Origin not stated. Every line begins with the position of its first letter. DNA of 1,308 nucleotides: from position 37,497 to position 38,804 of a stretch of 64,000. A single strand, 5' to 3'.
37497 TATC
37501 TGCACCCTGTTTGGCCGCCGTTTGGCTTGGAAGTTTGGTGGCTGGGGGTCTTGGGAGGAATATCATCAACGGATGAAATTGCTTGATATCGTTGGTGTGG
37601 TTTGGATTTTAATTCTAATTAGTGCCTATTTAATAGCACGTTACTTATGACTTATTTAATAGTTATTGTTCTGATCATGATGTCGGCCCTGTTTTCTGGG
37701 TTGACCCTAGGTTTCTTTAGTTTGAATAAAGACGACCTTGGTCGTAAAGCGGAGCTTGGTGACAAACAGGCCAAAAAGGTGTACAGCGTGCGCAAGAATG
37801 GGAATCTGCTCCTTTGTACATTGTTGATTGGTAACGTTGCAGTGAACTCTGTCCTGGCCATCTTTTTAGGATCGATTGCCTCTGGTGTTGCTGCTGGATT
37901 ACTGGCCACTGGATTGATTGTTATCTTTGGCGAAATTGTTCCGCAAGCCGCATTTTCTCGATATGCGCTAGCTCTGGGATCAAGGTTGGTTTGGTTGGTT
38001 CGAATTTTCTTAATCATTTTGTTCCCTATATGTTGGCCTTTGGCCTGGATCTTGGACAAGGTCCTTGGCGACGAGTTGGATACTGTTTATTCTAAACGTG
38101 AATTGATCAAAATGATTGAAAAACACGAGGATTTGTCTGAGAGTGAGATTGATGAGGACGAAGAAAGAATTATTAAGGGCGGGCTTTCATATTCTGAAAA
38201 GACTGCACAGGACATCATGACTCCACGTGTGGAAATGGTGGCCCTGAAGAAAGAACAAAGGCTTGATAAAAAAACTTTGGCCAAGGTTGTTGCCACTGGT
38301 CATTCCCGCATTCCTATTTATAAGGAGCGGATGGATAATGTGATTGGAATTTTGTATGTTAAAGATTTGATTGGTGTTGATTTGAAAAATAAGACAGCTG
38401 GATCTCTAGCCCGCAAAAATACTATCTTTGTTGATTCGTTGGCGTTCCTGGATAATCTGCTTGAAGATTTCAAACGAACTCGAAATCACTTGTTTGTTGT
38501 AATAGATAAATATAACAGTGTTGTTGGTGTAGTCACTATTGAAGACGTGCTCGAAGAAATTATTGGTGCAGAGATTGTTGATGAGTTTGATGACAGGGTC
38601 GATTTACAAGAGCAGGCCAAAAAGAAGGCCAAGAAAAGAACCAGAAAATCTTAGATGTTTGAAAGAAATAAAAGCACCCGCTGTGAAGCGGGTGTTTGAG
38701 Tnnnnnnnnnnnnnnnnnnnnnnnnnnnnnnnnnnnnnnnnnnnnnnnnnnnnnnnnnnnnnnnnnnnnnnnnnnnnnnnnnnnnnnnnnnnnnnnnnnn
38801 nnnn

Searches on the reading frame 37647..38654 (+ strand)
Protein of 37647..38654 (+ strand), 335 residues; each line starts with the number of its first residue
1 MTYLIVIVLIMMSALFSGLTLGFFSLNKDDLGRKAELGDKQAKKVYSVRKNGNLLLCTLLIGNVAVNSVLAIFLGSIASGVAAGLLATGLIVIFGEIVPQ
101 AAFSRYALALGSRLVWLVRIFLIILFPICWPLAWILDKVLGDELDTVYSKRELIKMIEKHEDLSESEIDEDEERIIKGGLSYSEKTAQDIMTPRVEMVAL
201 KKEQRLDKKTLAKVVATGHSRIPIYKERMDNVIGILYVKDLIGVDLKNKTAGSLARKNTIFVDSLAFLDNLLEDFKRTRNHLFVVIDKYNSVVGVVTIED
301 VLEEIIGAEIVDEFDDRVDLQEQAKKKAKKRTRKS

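Call 8: search_protein_families(library=pfam, proteins=[window:37647-38654:+], max_evalue=0.001)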
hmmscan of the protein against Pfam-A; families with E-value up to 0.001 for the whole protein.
window:37647-38654:+ (335 aa): 2 families
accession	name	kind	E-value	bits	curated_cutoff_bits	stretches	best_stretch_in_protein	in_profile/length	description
PF01595.25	CNNM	-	1.3e-39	136.2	28.4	1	4-162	1-173/181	Cyclin M transmembrane N-terminal domain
PF00571.33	CBS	-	3.7e-10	40.4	24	1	252-306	2-56/57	CBS domain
